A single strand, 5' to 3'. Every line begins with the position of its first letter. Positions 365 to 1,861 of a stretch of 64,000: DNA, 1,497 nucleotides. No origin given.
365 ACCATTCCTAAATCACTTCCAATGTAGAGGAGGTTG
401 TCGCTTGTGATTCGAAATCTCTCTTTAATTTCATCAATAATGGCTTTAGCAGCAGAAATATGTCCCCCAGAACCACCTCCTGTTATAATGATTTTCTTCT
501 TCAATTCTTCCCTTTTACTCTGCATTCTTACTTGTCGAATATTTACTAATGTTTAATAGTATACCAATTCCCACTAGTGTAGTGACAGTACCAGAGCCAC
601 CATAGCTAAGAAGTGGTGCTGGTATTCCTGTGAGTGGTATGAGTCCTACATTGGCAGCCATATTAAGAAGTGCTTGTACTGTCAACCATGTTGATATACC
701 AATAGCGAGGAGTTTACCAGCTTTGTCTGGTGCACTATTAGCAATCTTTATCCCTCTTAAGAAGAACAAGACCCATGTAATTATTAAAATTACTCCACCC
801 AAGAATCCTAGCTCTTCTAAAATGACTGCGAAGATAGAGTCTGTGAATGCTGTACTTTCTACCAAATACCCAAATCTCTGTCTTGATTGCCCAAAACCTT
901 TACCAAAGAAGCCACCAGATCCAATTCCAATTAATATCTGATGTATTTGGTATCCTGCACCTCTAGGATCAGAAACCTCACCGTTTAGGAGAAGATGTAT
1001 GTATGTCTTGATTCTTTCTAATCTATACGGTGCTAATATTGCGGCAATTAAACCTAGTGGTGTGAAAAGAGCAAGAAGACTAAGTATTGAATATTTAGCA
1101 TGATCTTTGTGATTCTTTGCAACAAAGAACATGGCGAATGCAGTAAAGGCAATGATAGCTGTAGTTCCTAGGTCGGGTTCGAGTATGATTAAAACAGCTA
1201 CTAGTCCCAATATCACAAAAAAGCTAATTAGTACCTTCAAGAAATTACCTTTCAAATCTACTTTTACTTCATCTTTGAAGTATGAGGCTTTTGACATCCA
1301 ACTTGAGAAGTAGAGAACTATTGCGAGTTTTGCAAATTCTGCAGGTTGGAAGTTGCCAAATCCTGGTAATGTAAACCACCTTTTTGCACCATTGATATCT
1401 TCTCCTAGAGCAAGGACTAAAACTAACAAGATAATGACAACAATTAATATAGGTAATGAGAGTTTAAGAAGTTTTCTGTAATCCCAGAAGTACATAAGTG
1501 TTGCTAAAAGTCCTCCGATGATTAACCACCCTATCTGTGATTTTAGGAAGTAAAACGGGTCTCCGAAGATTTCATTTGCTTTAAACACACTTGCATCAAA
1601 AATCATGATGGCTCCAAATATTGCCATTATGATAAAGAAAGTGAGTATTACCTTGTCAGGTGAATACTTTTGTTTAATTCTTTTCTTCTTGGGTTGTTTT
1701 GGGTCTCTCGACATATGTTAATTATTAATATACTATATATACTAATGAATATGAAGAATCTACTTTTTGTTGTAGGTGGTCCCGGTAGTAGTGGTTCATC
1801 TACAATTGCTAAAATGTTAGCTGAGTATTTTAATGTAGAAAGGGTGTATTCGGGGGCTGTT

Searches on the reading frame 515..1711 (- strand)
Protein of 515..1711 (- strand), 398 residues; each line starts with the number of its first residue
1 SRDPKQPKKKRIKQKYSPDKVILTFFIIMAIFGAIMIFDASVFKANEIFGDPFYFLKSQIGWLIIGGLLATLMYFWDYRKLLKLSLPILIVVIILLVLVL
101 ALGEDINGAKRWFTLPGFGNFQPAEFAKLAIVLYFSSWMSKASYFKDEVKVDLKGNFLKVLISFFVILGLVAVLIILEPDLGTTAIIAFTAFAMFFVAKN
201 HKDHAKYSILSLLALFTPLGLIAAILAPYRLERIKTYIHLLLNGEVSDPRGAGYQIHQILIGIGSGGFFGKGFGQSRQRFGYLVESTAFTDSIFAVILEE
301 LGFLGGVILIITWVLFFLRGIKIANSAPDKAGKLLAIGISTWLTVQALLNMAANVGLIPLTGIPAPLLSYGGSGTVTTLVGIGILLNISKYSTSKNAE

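Call 58: search_protein_families(library=padloc, alignment_id=A3, max_evalue=0.00001)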
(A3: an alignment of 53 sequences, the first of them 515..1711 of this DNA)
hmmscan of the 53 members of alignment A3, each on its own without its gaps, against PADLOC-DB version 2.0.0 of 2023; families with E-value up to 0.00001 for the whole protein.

A. member 1, window:515-1711:- (398 aa): 0 families

B. families by the number of members that match (of 53 scanned): 3 families
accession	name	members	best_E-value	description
PDLC02903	pVip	3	1.3e-14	Viperins not associated with kinases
PDLC02904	pVip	3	5.6e-11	Viperins associated with kinases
PDLC04899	PDC-S07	1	5.4e-06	-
